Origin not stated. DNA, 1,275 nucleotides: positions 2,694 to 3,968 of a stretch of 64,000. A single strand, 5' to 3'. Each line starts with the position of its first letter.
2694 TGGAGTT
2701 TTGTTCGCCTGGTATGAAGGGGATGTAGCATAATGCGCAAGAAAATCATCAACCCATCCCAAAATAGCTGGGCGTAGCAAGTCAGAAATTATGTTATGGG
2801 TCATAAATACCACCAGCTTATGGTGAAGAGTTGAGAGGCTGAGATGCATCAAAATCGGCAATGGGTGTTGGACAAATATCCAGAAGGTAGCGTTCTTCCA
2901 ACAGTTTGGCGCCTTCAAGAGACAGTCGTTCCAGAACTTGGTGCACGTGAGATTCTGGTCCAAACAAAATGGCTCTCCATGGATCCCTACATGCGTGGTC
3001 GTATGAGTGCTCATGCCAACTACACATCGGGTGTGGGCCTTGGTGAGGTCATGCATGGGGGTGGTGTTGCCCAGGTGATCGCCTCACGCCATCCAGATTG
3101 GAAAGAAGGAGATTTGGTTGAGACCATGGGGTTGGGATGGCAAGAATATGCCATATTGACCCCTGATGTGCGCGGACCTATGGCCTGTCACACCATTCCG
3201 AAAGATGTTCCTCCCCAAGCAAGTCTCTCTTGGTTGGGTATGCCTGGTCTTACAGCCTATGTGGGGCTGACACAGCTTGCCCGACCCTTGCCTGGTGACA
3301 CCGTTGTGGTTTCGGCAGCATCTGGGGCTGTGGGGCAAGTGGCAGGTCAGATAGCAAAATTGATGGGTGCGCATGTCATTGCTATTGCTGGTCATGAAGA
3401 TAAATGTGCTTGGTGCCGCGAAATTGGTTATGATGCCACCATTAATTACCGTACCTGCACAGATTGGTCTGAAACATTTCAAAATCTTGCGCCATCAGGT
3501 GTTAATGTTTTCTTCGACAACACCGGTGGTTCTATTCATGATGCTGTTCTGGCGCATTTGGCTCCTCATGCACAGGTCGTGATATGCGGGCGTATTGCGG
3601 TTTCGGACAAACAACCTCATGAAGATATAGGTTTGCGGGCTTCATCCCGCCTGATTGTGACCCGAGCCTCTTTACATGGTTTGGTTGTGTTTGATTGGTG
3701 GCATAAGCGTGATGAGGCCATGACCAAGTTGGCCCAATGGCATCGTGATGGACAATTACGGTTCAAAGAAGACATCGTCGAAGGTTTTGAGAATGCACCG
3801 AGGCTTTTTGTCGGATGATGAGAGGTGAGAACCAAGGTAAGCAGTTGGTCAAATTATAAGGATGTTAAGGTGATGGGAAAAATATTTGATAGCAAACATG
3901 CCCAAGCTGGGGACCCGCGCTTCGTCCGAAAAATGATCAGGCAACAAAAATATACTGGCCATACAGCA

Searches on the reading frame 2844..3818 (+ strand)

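Call 68: search_protein_families(library=pfam, proteins=[window:2844-3818:+], max_evalue=0.000001)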
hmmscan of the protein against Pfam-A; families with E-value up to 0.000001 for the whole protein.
window:2844-3818:+ (324 aa): 3 families
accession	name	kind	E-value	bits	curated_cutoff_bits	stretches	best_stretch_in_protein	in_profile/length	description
PF16884.10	ADH_N_2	-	1.1e-33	115.8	31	1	5-106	1-101/108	N-terminal domain of oxidoreductase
PF00107.32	ADH_zinc_N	-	8.5e-23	81.2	31.8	1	162-294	1-125/129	Zinc-binding dehydrogenase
PF13602.12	ADH_zinc_N_2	-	5.3e-07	31.1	27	0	195-319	2-117/134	Zinc-binding dehydrogenase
